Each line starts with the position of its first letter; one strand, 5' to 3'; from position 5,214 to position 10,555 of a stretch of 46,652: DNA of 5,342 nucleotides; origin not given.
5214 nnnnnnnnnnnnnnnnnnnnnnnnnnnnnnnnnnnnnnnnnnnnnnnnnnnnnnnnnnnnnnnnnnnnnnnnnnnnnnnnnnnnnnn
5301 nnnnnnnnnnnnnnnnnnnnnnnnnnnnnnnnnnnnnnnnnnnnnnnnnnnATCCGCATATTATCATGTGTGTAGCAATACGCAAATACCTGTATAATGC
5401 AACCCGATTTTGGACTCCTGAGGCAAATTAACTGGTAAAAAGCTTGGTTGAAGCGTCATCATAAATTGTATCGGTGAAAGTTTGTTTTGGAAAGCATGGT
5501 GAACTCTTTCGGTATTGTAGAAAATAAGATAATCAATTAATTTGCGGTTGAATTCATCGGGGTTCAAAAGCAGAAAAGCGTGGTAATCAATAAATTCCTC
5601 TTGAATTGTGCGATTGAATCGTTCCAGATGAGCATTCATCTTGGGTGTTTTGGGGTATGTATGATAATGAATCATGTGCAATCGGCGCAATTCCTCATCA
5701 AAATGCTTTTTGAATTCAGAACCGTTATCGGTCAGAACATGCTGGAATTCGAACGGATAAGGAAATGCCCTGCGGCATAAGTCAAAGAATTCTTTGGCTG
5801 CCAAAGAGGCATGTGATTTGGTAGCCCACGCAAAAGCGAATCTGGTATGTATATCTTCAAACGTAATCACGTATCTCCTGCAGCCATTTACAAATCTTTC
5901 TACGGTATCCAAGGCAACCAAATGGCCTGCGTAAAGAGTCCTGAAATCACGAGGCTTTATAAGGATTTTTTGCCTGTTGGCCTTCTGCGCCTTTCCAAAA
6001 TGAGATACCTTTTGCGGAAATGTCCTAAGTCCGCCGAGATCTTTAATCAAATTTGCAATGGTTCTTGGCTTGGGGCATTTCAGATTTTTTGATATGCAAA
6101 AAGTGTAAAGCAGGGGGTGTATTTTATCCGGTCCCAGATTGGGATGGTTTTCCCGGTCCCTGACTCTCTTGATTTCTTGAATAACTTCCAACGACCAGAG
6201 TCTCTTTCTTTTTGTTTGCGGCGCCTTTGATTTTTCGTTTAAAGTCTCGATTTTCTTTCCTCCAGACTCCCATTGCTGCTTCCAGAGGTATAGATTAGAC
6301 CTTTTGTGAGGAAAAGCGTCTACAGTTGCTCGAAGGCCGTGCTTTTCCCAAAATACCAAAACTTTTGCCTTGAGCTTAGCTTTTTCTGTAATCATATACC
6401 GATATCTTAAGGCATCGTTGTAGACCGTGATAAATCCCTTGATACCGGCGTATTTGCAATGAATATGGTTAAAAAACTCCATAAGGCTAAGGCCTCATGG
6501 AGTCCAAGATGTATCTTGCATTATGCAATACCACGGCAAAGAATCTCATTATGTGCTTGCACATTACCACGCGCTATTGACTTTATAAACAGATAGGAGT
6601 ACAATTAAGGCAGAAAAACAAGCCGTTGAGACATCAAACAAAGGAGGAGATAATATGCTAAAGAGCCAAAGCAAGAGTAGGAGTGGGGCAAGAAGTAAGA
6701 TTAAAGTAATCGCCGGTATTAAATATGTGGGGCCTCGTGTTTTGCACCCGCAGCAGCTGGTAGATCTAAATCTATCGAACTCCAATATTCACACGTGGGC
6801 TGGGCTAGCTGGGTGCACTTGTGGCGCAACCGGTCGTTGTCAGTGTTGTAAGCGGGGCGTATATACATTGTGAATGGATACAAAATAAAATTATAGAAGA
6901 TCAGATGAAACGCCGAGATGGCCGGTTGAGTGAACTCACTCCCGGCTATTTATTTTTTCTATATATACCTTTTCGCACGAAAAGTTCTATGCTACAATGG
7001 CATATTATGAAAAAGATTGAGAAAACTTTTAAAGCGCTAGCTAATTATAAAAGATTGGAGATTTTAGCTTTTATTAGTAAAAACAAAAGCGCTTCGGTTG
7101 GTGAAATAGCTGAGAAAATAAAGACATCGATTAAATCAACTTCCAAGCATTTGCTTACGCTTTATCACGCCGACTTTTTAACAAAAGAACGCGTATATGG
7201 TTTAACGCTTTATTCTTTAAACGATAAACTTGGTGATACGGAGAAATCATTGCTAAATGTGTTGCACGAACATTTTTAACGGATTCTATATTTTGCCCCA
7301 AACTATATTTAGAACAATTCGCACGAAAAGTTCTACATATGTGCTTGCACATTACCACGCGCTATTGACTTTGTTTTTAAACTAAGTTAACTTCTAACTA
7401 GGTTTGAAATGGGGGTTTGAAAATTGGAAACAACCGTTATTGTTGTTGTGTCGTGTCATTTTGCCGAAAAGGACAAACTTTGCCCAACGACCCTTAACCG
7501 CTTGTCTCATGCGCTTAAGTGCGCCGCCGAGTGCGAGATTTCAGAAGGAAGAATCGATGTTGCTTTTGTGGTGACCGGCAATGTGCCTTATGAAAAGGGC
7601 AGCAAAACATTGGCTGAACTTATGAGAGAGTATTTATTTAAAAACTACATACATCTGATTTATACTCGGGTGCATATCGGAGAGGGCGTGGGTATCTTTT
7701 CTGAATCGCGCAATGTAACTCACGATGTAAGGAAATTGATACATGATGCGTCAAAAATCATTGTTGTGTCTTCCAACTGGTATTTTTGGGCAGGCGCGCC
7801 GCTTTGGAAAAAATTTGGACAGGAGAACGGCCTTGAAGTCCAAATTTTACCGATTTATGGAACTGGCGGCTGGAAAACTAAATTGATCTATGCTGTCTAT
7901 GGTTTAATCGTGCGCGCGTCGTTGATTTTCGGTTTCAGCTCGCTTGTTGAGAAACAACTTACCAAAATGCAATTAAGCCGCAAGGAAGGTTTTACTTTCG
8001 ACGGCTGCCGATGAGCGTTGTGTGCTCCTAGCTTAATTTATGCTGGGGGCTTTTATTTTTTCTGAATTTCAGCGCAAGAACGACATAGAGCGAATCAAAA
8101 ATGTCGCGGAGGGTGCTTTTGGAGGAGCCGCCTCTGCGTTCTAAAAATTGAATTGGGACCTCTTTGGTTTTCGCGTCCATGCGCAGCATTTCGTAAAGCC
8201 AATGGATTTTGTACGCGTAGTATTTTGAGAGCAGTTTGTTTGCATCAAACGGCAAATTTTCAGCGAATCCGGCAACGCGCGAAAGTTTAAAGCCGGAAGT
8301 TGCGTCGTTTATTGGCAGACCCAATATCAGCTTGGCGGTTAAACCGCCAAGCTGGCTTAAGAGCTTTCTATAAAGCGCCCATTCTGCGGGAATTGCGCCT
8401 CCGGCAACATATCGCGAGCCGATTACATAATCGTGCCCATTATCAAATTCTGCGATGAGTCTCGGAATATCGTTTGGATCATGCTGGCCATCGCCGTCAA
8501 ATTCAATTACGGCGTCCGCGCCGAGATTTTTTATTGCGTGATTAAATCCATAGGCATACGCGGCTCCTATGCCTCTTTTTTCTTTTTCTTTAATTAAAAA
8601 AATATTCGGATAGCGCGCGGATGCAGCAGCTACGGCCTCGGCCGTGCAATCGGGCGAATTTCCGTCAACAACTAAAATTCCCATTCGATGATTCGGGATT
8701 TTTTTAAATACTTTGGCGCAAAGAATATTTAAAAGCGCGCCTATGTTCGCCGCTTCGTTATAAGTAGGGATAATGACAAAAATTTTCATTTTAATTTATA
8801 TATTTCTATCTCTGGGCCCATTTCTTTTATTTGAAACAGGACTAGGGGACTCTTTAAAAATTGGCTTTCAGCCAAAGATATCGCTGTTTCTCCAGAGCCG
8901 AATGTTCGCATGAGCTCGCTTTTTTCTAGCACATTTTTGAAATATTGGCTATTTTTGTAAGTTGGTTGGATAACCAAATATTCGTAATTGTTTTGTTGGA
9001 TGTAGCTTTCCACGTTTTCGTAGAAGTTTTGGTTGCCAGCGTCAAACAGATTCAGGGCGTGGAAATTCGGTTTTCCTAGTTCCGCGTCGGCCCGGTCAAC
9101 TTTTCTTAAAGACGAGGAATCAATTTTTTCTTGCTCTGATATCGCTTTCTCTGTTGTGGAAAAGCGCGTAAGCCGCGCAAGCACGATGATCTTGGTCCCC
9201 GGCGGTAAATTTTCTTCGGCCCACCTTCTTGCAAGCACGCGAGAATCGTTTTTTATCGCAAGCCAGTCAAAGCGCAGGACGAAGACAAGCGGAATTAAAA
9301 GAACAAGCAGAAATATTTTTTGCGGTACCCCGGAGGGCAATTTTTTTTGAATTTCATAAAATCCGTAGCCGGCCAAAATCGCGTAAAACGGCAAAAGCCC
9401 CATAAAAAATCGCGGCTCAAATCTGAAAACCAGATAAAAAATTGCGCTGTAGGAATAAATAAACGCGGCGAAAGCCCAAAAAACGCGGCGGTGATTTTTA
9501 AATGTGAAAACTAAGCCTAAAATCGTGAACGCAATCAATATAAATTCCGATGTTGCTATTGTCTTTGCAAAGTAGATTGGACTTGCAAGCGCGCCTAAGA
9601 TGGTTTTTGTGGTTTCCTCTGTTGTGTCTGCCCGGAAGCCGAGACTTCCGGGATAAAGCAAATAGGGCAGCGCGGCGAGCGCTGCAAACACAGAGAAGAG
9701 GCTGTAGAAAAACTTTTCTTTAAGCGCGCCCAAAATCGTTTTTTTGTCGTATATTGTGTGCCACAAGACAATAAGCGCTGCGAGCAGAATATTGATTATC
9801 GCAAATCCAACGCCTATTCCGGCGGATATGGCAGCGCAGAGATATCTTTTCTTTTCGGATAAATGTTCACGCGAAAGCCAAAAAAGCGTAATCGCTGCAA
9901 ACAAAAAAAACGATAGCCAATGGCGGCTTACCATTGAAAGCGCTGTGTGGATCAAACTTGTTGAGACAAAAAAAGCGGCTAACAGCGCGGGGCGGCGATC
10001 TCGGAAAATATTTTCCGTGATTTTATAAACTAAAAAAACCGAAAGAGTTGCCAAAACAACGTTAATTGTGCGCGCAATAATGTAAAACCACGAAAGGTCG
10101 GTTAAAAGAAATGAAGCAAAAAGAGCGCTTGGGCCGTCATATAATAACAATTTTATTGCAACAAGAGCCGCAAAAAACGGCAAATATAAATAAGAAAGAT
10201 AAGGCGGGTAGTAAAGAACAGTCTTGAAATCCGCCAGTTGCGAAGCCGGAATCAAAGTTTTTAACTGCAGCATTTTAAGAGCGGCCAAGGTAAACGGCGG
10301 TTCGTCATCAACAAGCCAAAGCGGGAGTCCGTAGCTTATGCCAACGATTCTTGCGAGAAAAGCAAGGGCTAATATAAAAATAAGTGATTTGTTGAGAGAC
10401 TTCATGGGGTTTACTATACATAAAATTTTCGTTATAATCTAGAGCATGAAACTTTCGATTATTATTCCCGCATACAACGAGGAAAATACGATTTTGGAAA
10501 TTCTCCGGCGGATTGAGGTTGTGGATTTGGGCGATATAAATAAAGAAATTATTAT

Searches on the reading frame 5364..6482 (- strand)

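Call 7: search_protein_families(library=pfam, proteins=[window:5364-6482:-], max_evalue=0.001)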
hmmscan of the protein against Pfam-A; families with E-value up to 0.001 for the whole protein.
window:5364-6482:- (372 aa): 3 families
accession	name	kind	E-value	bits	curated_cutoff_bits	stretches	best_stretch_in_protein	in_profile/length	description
PF00665.32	rve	-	7.9e-09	36.1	32.6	1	191-280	10-102/102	Integrase core domain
PF13683.12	rve_3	-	4e-08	33.3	26.5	1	274-333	7-64/67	Integrase core domain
PF13565.12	HTH_32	-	0.00012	23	33.7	1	64-125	2-56/73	Homeodomain-like domain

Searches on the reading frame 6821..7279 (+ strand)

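Call 29: search_protein_families(library=pfam, proteins=[window:6821-7279:+], max_evalue=0.001)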
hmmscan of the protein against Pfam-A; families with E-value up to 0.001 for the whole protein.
window:6821-7279:+ (152 aa): 5 families
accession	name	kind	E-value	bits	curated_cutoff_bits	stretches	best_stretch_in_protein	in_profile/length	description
PF01047.28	MarR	-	2.3e-05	24.6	24.6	1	76-124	3-51/59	MarR family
PF01022.26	HTH_5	-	4.9e-05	23.6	22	1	77-121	3-46/47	Bacterial regulatory protein, arsR family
PF12840.13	HTH_20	-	8.1e-05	23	27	1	74-122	2-50/51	Helix-turn-helix domain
PF13412.12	HTH_24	-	0.00016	21.6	21.9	1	76-111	3-38/48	Winged helix-turn-helix DNA-binding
PF25212.1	HVO_A0114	-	0.00044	20.4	27.6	1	67-123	14-69/84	HVO_A0114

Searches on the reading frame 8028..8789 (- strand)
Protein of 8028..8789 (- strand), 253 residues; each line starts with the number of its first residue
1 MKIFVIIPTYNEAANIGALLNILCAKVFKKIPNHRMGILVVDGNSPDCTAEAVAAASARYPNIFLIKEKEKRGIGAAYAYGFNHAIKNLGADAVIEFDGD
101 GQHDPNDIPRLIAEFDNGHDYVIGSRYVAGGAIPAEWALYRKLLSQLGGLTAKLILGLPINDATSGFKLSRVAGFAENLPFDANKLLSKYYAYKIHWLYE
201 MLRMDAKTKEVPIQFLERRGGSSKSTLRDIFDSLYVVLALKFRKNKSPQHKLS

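Call 7: search_protein_families(library=pfam, proteins=[window:8028-8789:-], max_evalue=0.001)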
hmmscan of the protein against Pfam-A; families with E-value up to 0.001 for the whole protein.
window:8028-8789:- (253 aa): 1 family
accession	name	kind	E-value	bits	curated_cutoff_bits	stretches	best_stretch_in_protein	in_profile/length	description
PF00535.33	Glycos_transf_2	-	7.3e-25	88.3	23.3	1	5-174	2-163/168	Glycosyl transferase family 2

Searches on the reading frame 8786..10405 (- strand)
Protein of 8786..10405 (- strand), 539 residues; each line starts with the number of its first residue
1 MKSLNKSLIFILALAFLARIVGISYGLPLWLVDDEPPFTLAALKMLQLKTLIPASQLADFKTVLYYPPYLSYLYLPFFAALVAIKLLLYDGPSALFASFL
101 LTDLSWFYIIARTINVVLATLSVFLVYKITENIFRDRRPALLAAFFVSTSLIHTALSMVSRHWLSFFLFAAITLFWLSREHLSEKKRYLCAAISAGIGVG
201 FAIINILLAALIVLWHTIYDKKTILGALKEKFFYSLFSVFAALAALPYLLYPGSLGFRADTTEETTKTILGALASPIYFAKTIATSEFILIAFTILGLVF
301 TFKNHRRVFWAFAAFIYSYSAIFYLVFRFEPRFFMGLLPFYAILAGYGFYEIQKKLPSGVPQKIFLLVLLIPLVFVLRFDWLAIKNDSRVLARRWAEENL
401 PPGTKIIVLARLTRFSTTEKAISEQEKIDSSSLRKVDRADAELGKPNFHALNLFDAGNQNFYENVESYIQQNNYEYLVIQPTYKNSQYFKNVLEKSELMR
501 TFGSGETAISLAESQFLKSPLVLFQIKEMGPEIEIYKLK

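Call 7: search_protein_families(library=pfam, proteins=[window:8786-10405:-], max_evalue=0.001)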
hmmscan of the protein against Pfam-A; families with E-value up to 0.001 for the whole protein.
window:8786-10405:- (539 aa): 2 families
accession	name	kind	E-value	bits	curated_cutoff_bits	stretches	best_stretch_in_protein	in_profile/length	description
PF02366.24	PMT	-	5.6e-06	26.5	22.7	1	108-251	82-233/245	Dolichyl-phosphate-mannose-protein mannosyltransferase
PF13231.12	PMT_2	-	0.00016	22.3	26.1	1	112-250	25-159/160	Dolichyl-phosphate-mannose-protein mannosyltransferase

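Call 71: search_protein_families(library=ncbifam, proteins=[window:8786-10405:-], max_evalue=0.1)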
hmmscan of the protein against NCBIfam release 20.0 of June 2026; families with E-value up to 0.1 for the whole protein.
window:8786-10405:- (539 aa): 0 families
